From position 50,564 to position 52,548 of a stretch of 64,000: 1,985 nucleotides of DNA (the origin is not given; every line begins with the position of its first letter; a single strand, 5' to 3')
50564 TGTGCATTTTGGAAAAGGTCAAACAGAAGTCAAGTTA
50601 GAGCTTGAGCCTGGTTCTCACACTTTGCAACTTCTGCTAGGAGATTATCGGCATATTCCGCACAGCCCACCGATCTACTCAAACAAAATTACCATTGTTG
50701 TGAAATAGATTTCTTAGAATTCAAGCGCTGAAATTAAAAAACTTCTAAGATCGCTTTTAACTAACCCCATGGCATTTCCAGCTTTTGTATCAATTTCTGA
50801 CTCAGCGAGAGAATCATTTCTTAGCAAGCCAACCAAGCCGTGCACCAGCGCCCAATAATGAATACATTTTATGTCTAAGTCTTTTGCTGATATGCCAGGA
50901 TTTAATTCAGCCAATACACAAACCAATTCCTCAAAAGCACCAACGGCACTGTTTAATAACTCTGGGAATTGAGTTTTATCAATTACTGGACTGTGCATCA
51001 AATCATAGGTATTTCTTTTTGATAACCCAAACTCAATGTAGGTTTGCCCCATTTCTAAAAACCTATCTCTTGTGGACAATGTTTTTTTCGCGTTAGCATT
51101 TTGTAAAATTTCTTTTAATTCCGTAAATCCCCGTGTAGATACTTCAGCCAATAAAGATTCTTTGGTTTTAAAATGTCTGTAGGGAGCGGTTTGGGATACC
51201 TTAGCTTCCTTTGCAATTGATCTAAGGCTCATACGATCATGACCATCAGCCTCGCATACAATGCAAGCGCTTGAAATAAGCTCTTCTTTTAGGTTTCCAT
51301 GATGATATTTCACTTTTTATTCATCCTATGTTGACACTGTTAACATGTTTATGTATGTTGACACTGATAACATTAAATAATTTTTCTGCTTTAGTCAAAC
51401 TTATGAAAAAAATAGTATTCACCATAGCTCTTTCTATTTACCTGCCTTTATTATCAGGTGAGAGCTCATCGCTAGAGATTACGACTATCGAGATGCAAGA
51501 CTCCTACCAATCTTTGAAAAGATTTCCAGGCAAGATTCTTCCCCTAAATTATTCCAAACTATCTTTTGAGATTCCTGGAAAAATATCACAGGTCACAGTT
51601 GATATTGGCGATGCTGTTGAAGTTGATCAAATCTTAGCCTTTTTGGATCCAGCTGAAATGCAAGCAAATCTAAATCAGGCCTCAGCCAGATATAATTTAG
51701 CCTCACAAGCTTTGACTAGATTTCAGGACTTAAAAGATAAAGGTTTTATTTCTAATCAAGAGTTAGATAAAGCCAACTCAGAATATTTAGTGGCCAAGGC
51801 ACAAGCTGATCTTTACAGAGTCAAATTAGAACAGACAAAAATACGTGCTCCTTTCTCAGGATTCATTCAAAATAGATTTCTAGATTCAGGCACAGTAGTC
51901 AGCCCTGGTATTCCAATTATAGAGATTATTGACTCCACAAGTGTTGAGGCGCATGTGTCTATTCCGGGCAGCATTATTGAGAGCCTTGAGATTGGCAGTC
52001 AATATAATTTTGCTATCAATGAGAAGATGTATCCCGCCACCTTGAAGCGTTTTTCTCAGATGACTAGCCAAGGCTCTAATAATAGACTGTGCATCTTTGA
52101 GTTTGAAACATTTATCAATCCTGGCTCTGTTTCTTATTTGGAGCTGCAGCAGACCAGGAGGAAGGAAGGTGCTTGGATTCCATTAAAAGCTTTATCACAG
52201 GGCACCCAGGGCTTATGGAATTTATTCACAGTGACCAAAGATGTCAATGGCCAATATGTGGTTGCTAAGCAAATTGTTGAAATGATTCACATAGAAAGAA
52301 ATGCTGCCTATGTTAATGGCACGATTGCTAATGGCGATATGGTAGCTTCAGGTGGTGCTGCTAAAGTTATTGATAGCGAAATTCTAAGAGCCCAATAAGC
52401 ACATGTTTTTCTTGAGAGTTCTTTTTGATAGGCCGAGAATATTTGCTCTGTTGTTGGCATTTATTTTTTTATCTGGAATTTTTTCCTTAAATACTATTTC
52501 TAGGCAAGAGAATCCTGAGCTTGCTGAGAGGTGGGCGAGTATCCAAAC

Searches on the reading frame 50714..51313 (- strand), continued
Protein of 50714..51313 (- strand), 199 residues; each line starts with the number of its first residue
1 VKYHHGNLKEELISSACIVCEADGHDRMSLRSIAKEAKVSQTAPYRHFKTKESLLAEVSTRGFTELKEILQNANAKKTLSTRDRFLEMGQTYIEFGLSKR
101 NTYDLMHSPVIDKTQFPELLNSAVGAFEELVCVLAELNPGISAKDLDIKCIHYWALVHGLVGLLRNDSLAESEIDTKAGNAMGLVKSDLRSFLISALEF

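Call 26: find_homologous_proteins(query=L096:2501-3097:+, max_evalue=1e-10)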
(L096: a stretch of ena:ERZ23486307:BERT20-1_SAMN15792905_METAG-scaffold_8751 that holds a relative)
Query L096:2501-3097:+ (198 aa): 658 proteins with E <= 1e-10 among 768 candidates; the best 120 are listed.
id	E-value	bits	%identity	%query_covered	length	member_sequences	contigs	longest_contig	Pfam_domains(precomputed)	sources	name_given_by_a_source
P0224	1.2e-124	432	100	100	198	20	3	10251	PF00440.30,PF13305.12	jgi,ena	-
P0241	7.3e-114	396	90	100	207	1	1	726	PF00440.30,PF13305.12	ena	-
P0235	8.8e-114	396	90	100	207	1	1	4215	PF00440.30,PF13305.12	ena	-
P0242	2.9e-113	394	91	99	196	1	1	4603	PF00440.30,PF13305.12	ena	-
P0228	8.2e-113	393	89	100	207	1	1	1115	PF00440.30,PF13305.12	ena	-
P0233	1.0e-112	393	91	99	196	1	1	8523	PF00440.30,PF13305.12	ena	-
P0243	1.0e-112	393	91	99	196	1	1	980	PF00440.30,PF13305.12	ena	-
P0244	1.5e-112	392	91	99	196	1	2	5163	PF00440.30,PF13305.12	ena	-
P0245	2.5e-112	391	88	100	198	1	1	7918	PF00440.30,PF13305.12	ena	-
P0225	7.4e-112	390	89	100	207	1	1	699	PF00440.30,PF13305.12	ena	-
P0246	7.9e-112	390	89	100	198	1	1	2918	PF00440.30,PF13305.12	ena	-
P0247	1.1e-111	389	89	100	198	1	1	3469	PF00440.30,PF13305.12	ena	-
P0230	1.2e-111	389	89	100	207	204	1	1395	PF00440.30,PF13305.12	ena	-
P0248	1.4e-111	389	90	99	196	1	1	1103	PF00440.30,PF13305.12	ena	-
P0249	1.6e-111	389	89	100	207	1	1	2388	PF00440.30,PF13305.12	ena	-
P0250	2.7e-111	388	89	100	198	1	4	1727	PF00440.30,PF13305.12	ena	-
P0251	2.8e-111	388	88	100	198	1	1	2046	PF00440.30,PF13305.12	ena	-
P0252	3.0e-111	388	89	100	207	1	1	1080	PF00440.30,PF13305.12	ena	-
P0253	3.2e-111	388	89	100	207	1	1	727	PF00440.30,PF13305.12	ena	-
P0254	3.3e-111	388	88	100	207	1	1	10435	PF00440.30,PF13305.12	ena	-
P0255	3.6e-111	388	88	100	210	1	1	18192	PF00440.30,PF13305.12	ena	-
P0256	3.7e-111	388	88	100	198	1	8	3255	PF00440.30,PF13305.12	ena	-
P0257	3.8e-111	388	88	100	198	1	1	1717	PF00440.30,PF13305.12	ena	-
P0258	4.3e-111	387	88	100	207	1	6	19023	PF00440.30,PF13305.12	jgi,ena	jgi:AcrR family transcriptional regulator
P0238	5.3e-111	387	89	100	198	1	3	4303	PF00440.30,PF13305.12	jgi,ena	-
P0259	6.3e-111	387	89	100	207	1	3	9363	PF00440.30,PF13305.12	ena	-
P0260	6.7e-111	387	87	100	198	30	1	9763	PF00440.30,PF13305.12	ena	-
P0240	7.0e-111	387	87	100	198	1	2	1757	PF00440.30,PF13305.12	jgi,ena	-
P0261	7.0e-111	387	89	100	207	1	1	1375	PF00440.30,PF13305.12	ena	-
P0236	7.3e-111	387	88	100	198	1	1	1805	PF00440.30,PF13305.12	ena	-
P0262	7.6e-111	387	88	100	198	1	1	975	PF00440.30,PF13305.12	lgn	-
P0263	8.1e-111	386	90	99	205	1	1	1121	PF00440.30,PF13305.12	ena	-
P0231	8.8e-111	386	88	100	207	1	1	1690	PF00440.30,PF13305.12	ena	-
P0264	9.6e-111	386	89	100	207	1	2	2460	PF00440.30,PF13305.12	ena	-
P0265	9.7e-111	386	88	100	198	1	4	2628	PF00440.30,PF13305.12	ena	-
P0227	1.1e-110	386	89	100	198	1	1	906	PF00440.30,PF13305.12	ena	-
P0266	1.1e-110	386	88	100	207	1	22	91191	PF00440.30,PF13305.12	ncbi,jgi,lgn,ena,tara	tara:strand:- start:8119 stop:8742 length:624 start_codon:yes stop_codon:yes gene_type:complete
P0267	1.1e-110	386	87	100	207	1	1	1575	PF00440.30,PF13305.12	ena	-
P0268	1.3e-110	386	88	100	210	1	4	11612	PF00440.30,PF13305.12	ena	-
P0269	1.5e-110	386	88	100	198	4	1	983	PF00440.30,PF13305.12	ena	-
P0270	1.6e-110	386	87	100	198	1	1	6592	PF00440.30,PF13305.12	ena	-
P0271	1.6e-110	386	88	100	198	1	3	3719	PF00440.30,PF13305.12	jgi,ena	-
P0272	1.9e-110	385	88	100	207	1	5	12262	PF00440.30,PF13305.12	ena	-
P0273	1.9e-110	385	88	100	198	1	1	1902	PF00440.30,PF13305.12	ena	-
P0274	2.0e-110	385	87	100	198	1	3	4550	PF00440.30,PF13305.12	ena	-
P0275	2.3e-110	385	88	100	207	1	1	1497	PF00440.30,PF13305.12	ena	-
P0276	2.4e-110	385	88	100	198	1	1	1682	PF00440.30,PF13305.12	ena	-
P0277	2.5e-110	385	88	100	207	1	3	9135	PF00440.30,PF13305.12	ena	-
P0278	2.5e-110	385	88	100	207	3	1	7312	PF00440.30,PF13305.12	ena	-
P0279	2.6e-110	385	86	100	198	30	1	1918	PF00440.30,PF13305.12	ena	-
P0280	2.7e-110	385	87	100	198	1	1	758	PF00440.30,PF13305.12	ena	-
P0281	3.6e-110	384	87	100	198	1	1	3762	PF00440.30,PF13305.12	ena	-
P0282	3.6e-110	384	87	100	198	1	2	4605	PF00440.30,PF13305.12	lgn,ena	-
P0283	4.1e-110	384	88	100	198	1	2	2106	PF00440.30,PF13305.12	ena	-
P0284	4.2e-110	384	88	100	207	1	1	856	PF00440.30,PF13305.12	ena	-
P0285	4.2e-110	384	87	100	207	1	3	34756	PF00440.30,PF13305.12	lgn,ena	-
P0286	4.9e-110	384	88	100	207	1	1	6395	PF00440.30,PF13305.12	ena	-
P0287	5.3e-110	384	87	100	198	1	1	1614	PF00440.30,PF13305.12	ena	-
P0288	5.4e-110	384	87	100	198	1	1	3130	PF00440.30,PF13305.12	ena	-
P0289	5.7e-110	384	87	100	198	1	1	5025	PF00440.30,PF13305.12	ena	-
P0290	6.1e-110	384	88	100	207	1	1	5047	PF00440.30,PF13305.12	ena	-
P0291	6.3e-110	384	87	100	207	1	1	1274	PF00440.30,PF13305.12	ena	-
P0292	6.9e-110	383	87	100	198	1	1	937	PF00440.30,PF13305.12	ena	-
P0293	6.9e-110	383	87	100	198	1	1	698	PF00440.30,PF13305.12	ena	-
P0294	7.5e-110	383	86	100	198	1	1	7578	PF00440.30,PF13305.12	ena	-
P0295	8.9e-110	383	88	100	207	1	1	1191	PF00440.30,PF13305.12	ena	-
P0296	9.0e-110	383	87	100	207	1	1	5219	PF00440.30,PF13305.12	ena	-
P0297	9.1e-110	383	87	100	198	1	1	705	PF00440.30,PF13305.12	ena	-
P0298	9.7e-110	383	86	100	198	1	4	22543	PF00440.30,PF13305.12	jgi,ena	-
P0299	9.7e-110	383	87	100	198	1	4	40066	PF00440.30,PF13305.12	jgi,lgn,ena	-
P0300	1.1e-109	383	87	100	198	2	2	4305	PF00440.30,PF13305.12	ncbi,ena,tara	tara:strand:+ start:2297 stop:2893 length:597 start_codon:yes stop_codon:yes gene_type:complete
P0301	1.1e-109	383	88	100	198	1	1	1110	PF00440.30,PF13305.12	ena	-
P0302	1.3e-109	383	89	99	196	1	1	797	PF00440.30,PF13305.12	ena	-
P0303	1.3e-109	382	86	100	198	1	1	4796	PF00440.30,PF13305.12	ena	-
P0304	1.5e-109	382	87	100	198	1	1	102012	PF00440.30,PF13305.12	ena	-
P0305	2.3e-109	382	87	100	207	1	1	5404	PF00440.30,PF13305.12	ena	-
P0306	2.5e-109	382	86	100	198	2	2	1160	PF00440.30,PF13305.12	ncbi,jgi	-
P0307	2.6e-109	382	87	100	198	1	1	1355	PF00440.30,PF13305.12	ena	-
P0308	2.7e-109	382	86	100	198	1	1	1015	PF00440.30,PF13305.12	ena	-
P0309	2.7e-109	382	87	100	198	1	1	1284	PF00440.30,PF13305.12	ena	-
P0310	3.8e-109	381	88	99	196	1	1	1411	PF00440.30,PF13305.12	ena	-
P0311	4.2e-109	381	87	100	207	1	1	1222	PF00440.30,PF13305.12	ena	-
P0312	4.8e-109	381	87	100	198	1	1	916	PF00440.30,PF13305.12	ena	-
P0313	7.5e-109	380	87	99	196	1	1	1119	PF00440.30,PF13305.12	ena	-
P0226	9.0e-109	380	87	100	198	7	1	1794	PF00440.30,PF13305.12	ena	-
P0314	1.5e-108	379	87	99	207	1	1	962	PF00440.30,PF13305.12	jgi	jgi:Transcriptional regulator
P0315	1.8e-108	379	85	100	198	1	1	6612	PF00440.30,PF13305.12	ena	-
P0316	1.8e-108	379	85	100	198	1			PF00440.30,PF13305.12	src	-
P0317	2.0e-108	379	87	100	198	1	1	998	PF00440.30,PF13305.12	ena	-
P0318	4.7e-108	377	85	100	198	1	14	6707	PF00440.30,PF13305.12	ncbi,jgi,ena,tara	tara:strand:- start:138 stop:734 length:597 start_codon:yes stop_codon:yes gene_type:complete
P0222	1.1e-107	376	87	100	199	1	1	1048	PF00440.30,PF13305.12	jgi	-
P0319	1.2e-107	376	85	100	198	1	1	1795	PF00440.30,PF13305.12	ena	-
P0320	1.3e-107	376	85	100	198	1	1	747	PF00440.30,PF13305.12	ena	-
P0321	1.5e-107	376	84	100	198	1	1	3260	PF00440.30,PF13305.12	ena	-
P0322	2.2e-107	375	84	100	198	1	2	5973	PF00440.30,PF13305.12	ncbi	-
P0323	3.0e-107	375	84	100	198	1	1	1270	PF00440.30,PF13305.12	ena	-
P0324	3.8e-107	375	84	100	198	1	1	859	PF00440.30,PF13305.12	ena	-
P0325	9.5e-107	373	83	100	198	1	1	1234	PF00440.30,PF13305.12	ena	-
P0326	1.7e-106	372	84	100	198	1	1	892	PF00440.30,PF13305.12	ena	-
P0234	2.2e-106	372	86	100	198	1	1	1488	PF00440.30,PF13305.12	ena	-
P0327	3.6e-106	371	84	100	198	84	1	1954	PF00440.30,PF13305.12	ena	-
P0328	8.9e-106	370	83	100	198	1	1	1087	PF00440.30,PF13305.12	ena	-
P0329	7.2e-105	367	84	99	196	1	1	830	PF00440.30,PF13305.12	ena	-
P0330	1.7e-104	366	82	100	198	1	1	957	PF00440.30,PF13305.12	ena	-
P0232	4.8e-104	364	83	100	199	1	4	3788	PF00440.30,PF13305.12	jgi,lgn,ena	-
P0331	7.7e-104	364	84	99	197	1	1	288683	PF00440.30,PF13305.12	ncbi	-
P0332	1.3e-103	363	82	100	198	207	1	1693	PF00440.30,PF13305.12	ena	-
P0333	2.5e-103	362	82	100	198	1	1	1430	PF00440.30,PF13305.12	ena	-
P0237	6.2e-102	358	81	100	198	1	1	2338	PF00440.30,PF13305.12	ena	-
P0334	1.2e-101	357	80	100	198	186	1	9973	PF00440.30,PF13305.12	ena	-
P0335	2.4e-100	352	79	100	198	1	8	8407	PF00440.30,PF13305.12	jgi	jgi:AcrR family transcriptional regulator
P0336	9.1e-100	350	78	100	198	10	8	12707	PF00440.30,PF13305.12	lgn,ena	-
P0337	9.4e-100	350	77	100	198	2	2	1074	PF00440.30,PF13305.12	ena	-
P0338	2.6e-99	349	80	100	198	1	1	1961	PF00440.30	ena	-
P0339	2.7e-99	349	80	100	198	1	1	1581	PF00440.30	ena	-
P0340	3.8e-98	345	79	99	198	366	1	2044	PF00440.30,PF13305.12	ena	-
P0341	1.5e-96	340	79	99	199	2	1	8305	PF00440.30,PF13305.12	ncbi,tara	tara:strand:+ start:5048 stop:5647 length:600 start_codon:yes stop_codon:yes gene_type:complete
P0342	2.0e-95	336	76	100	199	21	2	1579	PF00440.30,PF13305.12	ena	-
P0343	4.4e-95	335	77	100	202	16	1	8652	PF00440.30,PF13305.12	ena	-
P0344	1.9e-93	330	75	100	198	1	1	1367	PF00440.30,PF13305.12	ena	-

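Call 27: find_encoding_contigs(protein=P0331, flank=1500, max_places=4)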
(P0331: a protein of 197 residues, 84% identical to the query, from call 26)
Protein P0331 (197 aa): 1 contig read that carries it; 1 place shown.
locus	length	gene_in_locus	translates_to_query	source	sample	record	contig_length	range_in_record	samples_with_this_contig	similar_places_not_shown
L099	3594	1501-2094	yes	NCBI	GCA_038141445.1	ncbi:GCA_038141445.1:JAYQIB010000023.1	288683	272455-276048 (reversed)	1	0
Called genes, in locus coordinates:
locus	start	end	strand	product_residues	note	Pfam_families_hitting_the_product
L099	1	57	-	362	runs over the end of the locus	PF00873:ACR_tran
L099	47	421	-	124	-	PF00873:ACR_tran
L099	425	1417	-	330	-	PF25917:BSH_RND, PF25973:BSH_CzcB, PF25876:HH_MFP_RND (weak)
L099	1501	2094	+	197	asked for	PF00440:TetR_N, PF13305:TetR_C_33 (weak)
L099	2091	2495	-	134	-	PF14347:DUF4399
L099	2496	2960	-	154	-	PF01613:Flavin_Reduct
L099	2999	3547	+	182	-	PF03602:Cons_hypoth95, PF01564:Spermine_synth (weak), PF05175:MTS, PF02086:MethyltransfD12 (faint), PF13847:Methyltransf_31 (weak), PF09445:Methyltransf_15 (weak)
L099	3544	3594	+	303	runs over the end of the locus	PF01379:Porphobil_deam, PF03900:Porphobil_deamC (faint)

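Call 28: find_encoding_contigs(protein=P0266, flank=1500, max_places=10)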
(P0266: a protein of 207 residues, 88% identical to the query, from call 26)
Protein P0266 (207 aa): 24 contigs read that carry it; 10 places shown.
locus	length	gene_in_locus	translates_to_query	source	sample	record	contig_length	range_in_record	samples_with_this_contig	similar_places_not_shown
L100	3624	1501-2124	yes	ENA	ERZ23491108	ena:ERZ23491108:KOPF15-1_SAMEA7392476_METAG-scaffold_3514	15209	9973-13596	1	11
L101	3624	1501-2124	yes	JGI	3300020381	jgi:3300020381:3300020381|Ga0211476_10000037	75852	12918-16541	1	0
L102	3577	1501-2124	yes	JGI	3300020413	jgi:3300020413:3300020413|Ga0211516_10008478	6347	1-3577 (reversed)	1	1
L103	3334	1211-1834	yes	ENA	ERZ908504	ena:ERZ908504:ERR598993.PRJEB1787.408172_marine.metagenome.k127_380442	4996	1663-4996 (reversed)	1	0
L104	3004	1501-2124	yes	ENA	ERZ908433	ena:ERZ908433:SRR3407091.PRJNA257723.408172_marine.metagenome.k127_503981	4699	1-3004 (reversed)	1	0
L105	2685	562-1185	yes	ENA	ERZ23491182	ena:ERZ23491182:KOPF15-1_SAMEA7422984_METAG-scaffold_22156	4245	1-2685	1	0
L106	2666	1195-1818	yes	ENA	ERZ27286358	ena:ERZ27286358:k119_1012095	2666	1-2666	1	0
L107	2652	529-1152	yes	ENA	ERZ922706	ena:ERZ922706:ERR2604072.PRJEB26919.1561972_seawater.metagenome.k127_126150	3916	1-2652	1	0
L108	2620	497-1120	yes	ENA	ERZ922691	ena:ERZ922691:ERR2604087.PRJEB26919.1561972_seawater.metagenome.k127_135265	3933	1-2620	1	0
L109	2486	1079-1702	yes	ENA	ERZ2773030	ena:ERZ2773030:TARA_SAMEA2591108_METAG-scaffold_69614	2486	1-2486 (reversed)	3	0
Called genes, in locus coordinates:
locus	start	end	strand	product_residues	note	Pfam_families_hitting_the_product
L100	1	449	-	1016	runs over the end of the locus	PF00873:ACR_tran, PF03176:MMPL (faint)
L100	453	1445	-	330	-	PF25917:BSH_RND (weak), PF25973:BSH_CzcB (weak), PF25876:HH_MFP_RND, PF25881:HH_YBHG (faint)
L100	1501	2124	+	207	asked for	PF00440:TetR_N, PF13305:TetR_C_33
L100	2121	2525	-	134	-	PF14347:DUF4399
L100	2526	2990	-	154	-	PF01613:Flavin_Reduct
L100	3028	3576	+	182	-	PF03602:Cons_hypoth95, PF05175:MTS, PF02086:MethyltransfD12 (faint), PF13847:Methyltransf_31 (weak), PF09445:Methyltransf_15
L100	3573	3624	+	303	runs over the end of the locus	PF01379:Porphobil_deam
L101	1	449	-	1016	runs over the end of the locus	PF00873:ACR_tran, PF03176:MMPL (faint)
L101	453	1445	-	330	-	PF25917:BSH_RND (weak), PF25973:BSH_CzcB (weak), PF25876:HH_MFP_RND, PF25881:HH_YBHG (faint)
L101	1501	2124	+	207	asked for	PF00440:TetR_N, PF13305:TetR_C_33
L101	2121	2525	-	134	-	PF14347:DUF4399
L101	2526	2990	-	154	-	PF01613:Flavin_Reduct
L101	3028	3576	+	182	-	PF03602:Cons_hypoth95, PF05175:MTS, PF02086:MethyltransfD12 (faint), PF13847:Methyltransf_31 (weak), PF09445:Methyltransf_15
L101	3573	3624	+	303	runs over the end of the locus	PF01379:Porphobil_deam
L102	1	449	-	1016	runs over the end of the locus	PF00873:ACR_tran, PF03176:MMPL (faint)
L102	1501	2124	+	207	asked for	PF00440:TetR_N, PF13305:TetR_C_33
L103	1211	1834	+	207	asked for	PF00440:TetR_N, PF13305:TetR_C_33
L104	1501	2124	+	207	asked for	PF00440:TetR_N, PF13305:TetR_C_33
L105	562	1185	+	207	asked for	PF00440:TetR_N, PF13305:TetR_C_33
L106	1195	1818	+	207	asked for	PF00440:TetR_N, PF13305:TetR_C_33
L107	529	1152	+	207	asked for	PF00440:TetR_N, PF13305:TetR_C_33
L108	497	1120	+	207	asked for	PF00440:TetR_N, PF13305:TetR_C_33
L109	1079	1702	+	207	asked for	PF00440:TetR_N, PF13305:TetR_C_33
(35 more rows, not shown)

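Call 48: search_solved_structures(query=window:50714-51313:-, max_evalue=0.001)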
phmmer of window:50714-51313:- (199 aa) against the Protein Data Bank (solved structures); distinct sequences matched with E-value up to 0.001: 13.
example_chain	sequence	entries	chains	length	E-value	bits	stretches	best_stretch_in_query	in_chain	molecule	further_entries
3on2_A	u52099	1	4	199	9.3e-17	64.7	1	2-164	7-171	Probable transcriptional regulator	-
6yl2_B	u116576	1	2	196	3.5e-06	30.2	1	23-196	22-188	Probable transcriptional regulatory protein (Probably TetR-family)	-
4g12_A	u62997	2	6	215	4.4e-06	29.9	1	22-196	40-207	Probable transcriptional regulatory protein (Probably TETR-FAMILY)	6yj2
3cjd_A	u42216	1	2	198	1.4e-05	28.2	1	7-163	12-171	Transcriptional regulator, TetR family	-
3bhq_A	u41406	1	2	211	0.00027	24.1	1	10-87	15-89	Transcriptional regulator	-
3egq_A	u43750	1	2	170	0.00034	23.7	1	27-97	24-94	TetR family Transcriptional regulator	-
4me9_A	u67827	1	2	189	0.00035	23.7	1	7-98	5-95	Transcriptional regulator, TetR family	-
7w2o_C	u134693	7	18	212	0.00047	23.3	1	9-166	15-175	Probable transcriptional regulator | TetR family transcriptional regulator | Putative transcriptional regulator, TetR family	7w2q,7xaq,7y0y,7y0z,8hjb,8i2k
9b7y_A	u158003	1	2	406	0.00055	23.1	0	10-64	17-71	Transcriptional repressor Mce3R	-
2eh3_A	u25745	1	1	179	0.00064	22.9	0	21-88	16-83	Transcriptional regulator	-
3ccy_A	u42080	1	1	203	0.00074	22.6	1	5-108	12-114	Putative TetR-family transcriptional regulator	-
7eqe_A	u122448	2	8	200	0.0008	22.5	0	7-86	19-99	TetR/AcrR family transcriptional regulator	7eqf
3him_A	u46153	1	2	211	0.00096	22.3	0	14-95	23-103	Probable transcriptional regulator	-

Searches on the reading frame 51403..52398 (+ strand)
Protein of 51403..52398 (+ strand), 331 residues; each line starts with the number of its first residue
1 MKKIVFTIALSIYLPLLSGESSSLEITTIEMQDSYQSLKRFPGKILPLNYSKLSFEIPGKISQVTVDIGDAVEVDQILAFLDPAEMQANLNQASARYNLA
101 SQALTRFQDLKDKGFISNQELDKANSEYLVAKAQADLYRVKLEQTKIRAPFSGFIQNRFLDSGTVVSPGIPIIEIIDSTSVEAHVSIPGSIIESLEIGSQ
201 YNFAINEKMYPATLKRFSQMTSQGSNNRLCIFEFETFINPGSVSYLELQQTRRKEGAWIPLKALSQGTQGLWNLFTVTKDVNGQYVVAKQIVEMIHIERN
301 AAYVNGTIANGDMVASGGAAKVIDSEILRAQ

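Call 6: search_protein_families(library=ncbifam, proteins=[window:51403-52398:+])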
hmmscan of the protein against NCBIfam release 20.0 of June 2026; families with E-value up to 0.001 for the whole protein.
window:51403-52398:+ (331 aa): 18 families
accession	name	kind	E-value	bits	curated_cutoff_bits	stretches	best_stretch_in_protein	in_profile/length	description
TIGR01730.1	RND_mfp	subfamily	2.7e-43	148.1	94.9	1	29-324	4-315/322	efflux RND transporter periplasmic adaptor subunit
TIGR00999.1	8a0102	subfamily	1.4e-14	53.9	319.3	1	69-319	1-267/271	CzcB/NccB family metal efflux transporter periplasmic adaptor subunit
TIGR00998.1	8a0101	subfamily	3.9e-14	52.3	390.8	1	118-200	179-260/334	EmrA/EmrK family multidrug efflux transporter periplasmic adaptor subunit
NF002939.0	PRK03598.1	equivalog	1.1e-13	51.1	393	2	52-105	46-99/332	secretion protein HlyD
NF007785.0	PRK10476.1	equivalog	4.5e-11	42.2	376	1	86-127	119-160/347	multidrug transporter subunit MdtN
NF008606.0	PRK11578.1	equivalog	2.7e-10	39.9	342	1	52-147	63-172/371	macrolide transporter subunit MacA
NF033834.1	RND_adapt_MexA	exception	5.1e-09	35.7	750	1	40-169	53-182/373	multidrug efflux RND transporter periplasmic adaptor subunit MexA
TIGR01843.1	type_I_hlyD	subfamily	2e-08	33.6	208.65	1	119-186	245-316/422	HlyD family type I secretion periplasmic adaptor subunit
NF008589.1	PRK11556.1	equivalog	6.1e-08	32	391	1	56-193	90-243/392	MdtA/MuxA family multidrug efflux RND transporter periplasmic adaptor subunit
NF007850.1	PRK10559.1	equivalog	7.9e-07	28.5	400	1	56-180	46-183/303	p-hydroxybenzoic acid efflux pump subunit AaeA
NF011715.0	PRK15136.1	equivalog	1.4e-06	27.2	563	0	140-183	211-254/390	multidrug efflux MFS transporter periplasmic adaptor subunit EmrA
NF011604.1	PRK15030.1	equivalog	2.4e-06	26.8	765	1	36-169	51-198/397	multidrug efflux RND transporter periplasmic adaptor subunit AcrA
NF033138.2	RND-peri-MexC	equivalog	4.3e-06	26.1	625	1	38-169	51-196/375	MexC family multidrug efflux RND transporter periplasmic adaptor subunit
TIGR03794.1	NHLM_micro_HlyD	equivalog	6.7e-06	25.3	156.2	0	57-128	65-136/421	NHLP bacteriocin system secretion protein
TIGR02971.1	heterocyst_DevB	subfamily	1e-05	25.1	129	1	60-146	26-115/327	ABC exporter membrane fusion protein, DevB family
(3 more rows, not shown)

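Call 7: search_protein_families(library=pfam, proteins=[window:51403-52398:+])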
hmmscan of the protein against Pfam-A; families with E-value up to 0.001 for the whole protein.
window:51403-52398:+ (331 aa): 4 families
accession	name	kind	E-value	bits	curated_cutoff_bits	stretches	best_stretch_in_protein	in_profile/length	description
PF13437.12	HlyD_3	-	6.9e-10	40.1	22.2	1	146-226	1-85/106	HlyD family secretion protein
PF16576.10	HlyD_D23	-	2.2e-07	30.8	30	1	51-205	20-169/214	Barrel-sandwich domain of CusB or HlyD membrane-fusion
PF13533.13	Biotin_lipoyl_2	-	9.9e-05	22.5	29.8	1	52-82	2-32/32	Biotin-lipoyl like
PF00364.28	Biotin_lipoyl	-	0.00091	19.5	22.1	0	59-79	51-71/73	Biotin-requiring enzyme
